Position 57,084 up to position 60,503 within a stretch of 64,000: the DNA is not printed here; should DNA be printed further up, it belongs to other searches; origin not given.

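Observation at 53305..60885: Five-gene soluble flavin/Fe-S oxidoreductase cluster: NuoE-like, NuoF-GltD fusion, NuoG-like, then NfnA-NfnB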

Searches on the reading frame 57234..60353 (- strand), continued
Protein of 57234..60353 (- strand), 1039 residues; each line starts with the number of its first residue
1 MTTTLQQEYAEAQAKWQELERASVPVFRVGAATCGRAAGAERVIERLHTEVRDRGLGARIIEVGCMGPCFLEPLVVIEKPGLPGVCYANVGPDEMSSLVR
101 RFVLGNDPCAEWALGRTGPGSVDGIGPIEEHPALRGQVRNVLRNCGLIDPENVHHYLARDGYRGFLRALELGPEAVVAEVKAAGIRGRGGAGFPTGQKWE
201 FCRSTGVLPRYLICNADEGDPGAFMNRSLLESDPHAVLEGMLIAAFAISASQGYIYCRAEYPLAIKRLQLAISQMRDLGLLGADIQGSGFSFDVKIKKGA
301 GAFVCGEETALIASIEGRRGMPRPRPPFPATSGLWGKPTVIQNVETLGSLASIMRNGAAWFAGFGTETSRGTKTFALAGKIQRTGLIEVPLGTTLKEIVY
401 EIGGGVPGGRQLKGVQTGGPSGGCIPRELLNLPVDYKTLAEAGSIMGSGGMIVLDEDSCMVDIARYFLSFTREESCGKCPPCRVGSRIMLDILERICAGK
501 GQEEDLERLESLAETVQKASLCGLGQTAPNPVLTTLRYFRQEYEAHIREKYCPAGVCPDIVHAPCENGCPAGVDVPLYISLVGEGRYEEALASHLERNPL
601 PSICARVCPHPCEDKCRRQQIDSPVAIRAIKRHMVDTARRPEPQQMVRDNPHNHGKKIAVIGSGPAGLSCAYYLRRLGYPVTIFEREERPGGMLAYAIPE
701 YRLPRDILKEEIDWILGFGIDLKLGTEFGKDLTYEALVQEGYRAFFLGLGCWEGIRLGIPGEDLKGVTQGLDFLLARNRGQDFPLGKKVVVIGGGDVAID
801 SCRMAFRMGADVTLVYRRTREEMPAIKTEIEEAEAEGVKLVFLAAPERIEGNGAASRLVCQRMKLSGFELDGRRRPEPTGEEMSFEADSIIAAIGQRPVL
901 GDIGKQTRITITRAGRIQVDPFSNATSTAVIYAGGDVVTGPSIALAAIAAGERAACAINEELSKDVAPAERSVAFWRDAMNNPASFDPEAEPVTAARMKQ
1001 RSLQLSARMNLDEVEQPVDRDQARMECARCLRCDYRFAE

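Call 33: find_related_loci(query=A1, collection=genome_contigs, flank=10000)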
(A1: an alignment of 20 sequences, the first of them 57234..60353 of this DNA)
Query A1 (1039 aa) in genome_contigs; peptide patterns used: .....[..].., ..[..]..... (x = any residue, [..] = any of these).
600 stretches matched a pattern (row limit reached: there are more); 599 encode a relative of the query (tblastn E <= 1e-3); the best 80 are kept; 80 distinct loci.
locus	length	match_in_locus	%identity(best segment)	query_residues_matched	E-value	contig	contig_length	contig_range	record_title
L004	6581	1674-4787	68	3-1039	0e+0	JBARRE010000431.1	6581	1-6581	MAG: Sedimentisphaerales bacterium isolate MFD13433_ilm_asm_bin29 k127_318016, whole genome shotgun sequence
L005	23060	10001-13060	52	4-1034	0e+0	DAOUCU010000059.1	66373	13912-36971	MAG TPA_asm: Dehalococcoidia bacterium isolate H85_867 78963, whole genome shotgun sequence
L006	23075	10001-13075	51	12-1039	0e+0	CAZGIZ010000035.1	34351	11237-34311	MAG TPA_asm: uncultured Desulfobacteraceae bacterium isolate binchicken_co81_519 genome assembly, contig: NODE_1451_leng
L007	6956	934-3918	53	37-1036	0e+0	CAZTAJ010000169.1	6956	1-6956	MAG TPA_asm: uncultured Verrucomicrobiota bacterium isolate SRP272421_co4_360 genome assembly, contig: NODE_37480_length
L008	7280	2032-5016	52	37-1036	0e+0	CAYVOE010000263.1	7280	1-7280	MAG TPA_asm: uncultured Nitrospiraceae bacterium isolate SRP268622_co1_273 genome assembly, contig: NODE_25202_length_72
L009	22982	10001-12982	50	37-1035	0e+0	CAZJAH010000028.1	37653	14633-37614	MAG TPA_asm: uncultured Hyphomicrobiales bacterium isolate SRP252850_co1_147 genome assembly, contig: NODE_1724_length_3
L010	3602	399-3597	52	29-997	0e+0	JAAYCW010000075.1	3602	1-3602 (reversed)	MAG: Actinomycetota bacterium isolate AS06rmzACSIP_50 98175_AS06, whole genome shotgun sequence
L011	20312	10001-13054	49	5-1035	0e+0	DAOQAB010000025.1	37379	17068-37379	MAG TPA_asm: Prolixibacteraceae bacterium isolate AMR_MDS_1273 NODE_1003_length_37379_cov_6.437681, whole genome shotgun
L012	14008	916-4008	47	4-1034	0e+0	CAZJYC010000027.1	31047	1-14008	MAG TPA_asm: uncultured Eubacteriales bacterium isolate binchicken_co327_166 genome assembly, contig: NODE_213_length_31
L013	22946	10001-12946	52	37-1035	0e+0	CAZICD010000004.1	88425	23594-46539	MAG TPA_asm: uncultured Spirochaetaceae bacterium isolate SRP332253_co1_186 genome assembly, contig: NODE_226_length_884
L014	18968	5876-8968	48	22-1036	0e+0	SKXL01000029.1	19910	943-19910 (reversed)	MAG: Balneolales bacterium isolate CSSed162cmB_239 CSSed16-2cmB-6090, whole genome shotgun sequence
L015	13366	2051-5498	49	29-1033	0e+0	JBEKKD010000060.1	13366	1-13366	MAG: Armatimonadota bacterium isolate SPRUCE 339 SPRUCE_339_60, whole genome shotgun sequence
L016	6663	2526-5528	48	47-1034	0e+0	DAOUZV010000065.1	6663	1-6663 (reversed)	MAG TPA_asm: Chloroflexota bacterium isolate CSMAG_962 CSMAG_962_k141_3479259_length_6663_cov_8.0000, whole genome shotg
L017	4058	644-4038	48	20-1034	0e+0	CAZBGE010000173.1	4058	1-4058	MAG TPA_asm: uncultured Smithella sp. isolate binchicken_co154_62 genome assembly, contig: NODE_52246_length_4058_cov_37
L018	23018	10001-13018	48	27-1034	0e+0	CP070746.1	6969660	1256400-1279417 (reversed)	MAG: Desulfobacterales bacterium isolate bin36 chromosome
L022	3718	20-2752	51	132-1039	0e+0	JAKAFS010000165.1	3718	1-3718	MAG: Deltaproteobacteria bacterium isolate WY2.bin112 NODE_53828_length_3718_cov_1.072403, whole genome shotgun sequence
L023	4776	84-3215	46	15-1039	0e+0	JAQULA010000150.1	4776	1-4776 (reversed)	MAG: Candidatus Omnitrophota bacterium isolate STD1_12 NODE_71537_length_4776_cov_3.827490_Sandtown_D1, whole genome sho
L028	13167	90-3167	46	24-1039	0e+0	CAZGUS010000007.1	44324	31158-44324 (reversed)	MAG TPA_asm: uncultured Anaerolineaceae bacterium isolate binchicken_co50_320 genome assembly, contig: NODE_800_length_4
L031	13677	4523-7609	45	1-1036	0e+0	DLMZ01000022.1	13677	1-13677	MAG TPA_asm: Firmicutes bacterium UBA7523 UBA7523_contig_5893, whole genome shotgun sequence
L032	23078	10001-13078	47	15-1039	0e+0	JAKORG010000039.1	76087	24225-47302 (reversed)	MAG: Deltaproteobacteria bacterium isolate all_maxbin.269 k201_728294, whole genome shotgun sequence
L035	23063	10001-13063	42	7-1039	0e+0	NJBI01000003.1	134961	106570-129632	MAG: Promethearchaeota archaeon Loki_b31 58, whole genome shotgun sequence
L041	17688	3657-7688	45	23-1039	0e+0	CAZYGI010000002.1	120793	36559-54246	MAG TPA_asm: uncultured Anaerolineales bacterium isolate binchicken_co115_307 genome assembly, contig: NODE_257_length_1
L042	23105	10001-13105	45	9-1039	0e+0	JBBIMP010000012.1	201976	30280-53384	MAG: Acidobacteriota bacterium isolate RSS170216_bin_235 NODE_13_length_201976_cov_14.417723, whole genome shotgun seque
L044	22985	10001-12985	51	37-1036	0e+0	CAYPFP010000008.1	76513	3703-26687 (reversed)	MAG TPA_asm: uncultured Planctomycetota bacterium isolate SRP257756_co1_239 genome assembly, contig: NODE_127_length_765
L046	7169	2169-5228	45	23-1039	0e+0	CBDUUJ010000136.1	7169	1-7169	MAG TPA_asm: uncultured bacterium isolate SRR22302362_concoct_119 genome assembly, contig: ERZ25746724.6485, whole genom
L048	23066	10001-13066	42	19-1039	0e+0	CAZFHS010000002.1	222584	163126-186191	MAG TPA_asm: uncultured Gemmatimonadaceae bacterium isolate binchicken_co97_465 genome assembly, contig: NODE_60_length_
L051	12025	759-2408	62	11-562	0e+0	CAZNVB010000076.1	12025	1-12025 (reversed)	MAG TPA_asm: uncultured Eubacteriales bacterium isolate SRP231805_co4_44 genome assembly, contig: k141_354529, whole gen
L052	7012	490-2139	59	11-561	0e+0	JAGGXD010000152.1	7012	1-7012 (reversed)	MAG: Bacteroidales bacterium isolate AUK143 PB_MBMC_097_c_000000000263, whole genome shotgun sequence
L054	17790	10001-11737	58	3-572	0e+0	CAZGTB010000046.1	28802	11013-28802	MAG TPA_asm: uncultured Syntrophorhabdus sp. isolate SRP302447_co2_18 genome assembly, contig: NODE_4443_length_28802_co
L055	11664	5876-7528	62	11-561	0e+0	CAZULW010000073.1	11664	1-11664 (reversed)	MAG TPA_asm: uncultured bacterium isolate binchicken_co136_34 genome assembly, contig: NODE_2461_length_11664_cov_54.570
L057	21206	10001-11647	58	12-561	0e+0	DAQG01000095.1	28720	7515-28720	MAG TPA_asm: Methanothrix harundinacea isolate UBA1 UBA1_contig_823, whole genome shotgun sequence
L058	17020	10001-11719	58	5-572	0e+0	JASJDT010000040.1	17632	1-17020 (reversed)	MAG: Desulfocapsaceae bacterium isolate MO_192.B14 MO_192.c_880, whole genome shotgun sequence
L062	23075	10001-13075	48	1-1039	0e+0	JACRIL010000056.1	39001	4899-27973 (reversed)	MAG: Planctomycetota bacterium isolate NC_groundwater_1802_Pr3_B-0.1um_59_14 SR-2_scaffold_141_684067, whole genome shot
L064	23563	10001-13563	53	16-1033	0e+0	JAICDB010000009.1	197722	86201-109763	MAG: Clostridiales bacterium isolate K_7_2_bin.50 scaffold_132, whole genome shotgun sequence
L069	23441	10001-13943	53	18-1033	0e+0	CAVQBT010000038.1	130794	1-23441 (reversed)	MAG: uncultured delta proteobacterium isolate MFD02923.bin.2.3 genome assembly, contig: contig_38983, whole genome shotg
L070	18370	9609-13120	54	24-1033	0e+0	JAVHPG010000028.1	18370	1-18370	MAG: Elusimicrobiales bacterium isolate WB_59_14 NODE_1237_length_18370_cov_6.390554, whole genome shotgun sequence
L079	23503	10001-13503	53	27-1033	0e+0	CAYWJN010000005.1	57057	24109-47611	MAG TPA_asm: uncultured Candidatus Cloacimonadota bacterium isolate binchicken_co65_20 genome assembly, contig: NODE_210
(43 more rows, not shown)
